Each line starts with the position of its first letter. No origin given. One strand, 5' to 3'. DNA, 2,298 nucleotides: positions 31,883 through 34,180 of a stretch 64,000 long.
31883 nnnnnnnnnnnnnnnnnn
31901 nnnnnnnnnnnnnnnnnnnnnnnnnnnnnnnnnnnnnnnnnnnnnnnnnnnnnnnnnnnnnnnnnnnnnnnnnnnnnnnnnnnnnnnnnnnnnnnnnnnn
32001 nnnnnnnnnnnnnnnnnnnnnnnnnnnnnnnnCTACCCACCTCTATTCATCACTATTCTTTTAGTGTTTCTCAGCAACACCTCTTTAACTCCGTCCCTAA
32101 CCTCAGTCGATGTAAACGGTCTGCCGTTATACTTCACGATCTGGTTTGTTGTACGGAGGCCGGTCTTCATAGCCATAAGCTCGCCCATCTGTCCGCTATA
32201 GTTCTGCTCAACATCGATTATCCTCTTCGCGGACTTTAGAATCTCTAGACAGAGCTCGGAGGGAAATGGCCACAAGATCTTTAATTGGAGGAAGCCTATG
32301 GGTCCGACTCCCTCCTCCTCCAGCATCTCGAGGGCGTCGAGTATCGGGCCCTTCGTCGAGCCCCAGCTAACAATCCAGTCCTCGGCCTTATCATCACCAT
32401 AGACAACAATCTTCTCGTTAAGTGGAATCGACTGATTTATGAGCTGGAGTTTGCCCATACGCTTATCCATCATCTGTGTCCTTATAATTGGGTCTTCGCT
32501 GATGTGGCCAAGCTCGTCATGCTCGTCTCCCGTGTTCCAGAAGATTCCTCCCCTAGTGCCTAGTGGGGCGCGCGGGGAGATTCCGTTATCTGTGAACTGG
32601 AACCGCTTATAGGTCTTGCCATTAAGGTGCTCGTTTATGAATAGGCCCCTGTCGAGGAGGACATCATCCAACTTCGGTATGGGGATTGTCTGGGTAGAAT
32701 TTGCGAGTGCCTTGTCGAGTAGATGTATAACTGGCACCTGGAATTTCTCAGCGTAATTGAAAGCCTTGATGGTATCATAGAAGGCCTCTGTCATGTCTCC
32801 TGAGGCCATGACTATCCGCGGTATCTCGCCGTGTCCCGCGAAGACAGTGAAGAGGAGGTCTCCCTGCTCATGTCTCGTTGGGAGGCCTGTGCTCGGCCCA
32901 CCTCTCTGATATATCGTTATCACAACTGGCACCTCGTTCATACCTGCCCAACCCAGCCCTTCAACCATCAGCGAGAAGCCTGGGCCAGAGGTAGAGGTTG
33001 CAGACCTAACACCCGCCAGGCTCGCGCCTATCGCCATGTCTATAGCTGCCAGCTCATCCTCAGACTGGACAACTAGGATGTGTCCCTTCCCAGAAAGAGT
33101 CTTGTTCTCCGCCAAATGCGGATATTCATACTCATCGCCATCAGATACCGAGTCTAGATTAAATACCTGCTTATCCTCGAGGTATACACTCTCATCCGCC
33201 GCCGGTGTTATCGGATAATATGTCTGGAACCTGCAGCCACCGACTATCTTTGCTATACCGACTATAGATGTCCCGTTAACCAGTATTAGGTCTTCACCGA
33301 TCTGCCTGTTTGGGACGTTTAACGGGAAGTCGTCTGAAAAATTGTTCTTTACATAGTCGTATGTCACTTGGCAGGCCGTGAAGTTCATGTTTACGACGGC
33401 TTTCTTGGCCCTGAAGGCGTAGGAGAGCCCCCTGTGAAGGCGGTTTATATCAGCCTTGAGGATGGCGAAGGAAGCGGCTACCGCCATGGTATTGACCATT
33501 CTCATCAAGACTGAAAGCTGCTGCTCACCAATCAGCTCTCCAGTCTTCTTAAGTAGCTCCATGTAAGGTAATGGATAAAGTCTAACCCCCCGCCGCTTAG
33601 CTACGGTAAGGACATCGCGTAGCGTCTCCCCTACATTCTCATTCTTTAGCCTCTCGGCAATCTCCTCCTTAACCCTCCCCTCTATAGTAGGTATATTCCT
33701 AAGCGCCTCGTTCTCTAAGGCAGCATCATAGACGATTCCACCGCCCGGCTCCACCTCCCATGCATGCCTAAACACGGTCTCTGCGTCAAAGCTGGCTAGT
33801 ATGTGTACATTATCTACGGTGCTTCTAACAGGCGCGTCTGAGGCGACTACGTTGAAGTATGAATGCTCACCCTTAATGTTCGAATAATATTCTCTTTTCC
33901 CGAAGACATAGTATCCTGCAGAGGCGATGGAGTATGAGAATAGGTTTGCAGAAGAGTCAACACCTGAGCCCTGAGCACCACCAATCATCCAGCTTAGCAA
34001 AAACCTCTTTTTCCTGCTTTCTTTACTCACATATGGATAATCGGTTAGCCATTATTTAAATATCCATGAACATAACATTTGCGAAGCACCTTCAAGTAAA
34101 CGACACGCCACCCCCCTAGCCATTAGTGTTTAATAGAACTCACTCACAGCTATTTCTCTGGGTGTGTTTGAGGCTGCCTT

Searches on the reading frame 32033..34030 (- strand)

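Call 89: search_protein_families(library=pfam, proteins=[window:32033-34030:-], max_evalue=0.00001)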
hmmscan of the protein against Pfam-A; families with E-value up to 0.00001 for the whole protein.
window:32033-34030:- (665 aa): 3 families
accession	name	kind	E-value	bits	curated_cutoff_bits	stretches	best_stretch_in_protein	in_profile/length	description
PF01855.24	POR_N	-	2.8e-56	191.3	27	1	260-515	2-224/231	Pyruvate flavodoxin/ferredoxin oxidoreductase, thiamine diP-bdg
PF01558.24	POR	-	2.3e-28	100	27.4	1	21-224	2-172/173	Pyruvate ferredoxin/flavodoxin oxidoreductase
PF17147.9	PFOR_II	-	6.5e-12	46.1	27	1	549-643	1-101/102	Pyruvate:ferredoxin oxidoreductase core domain II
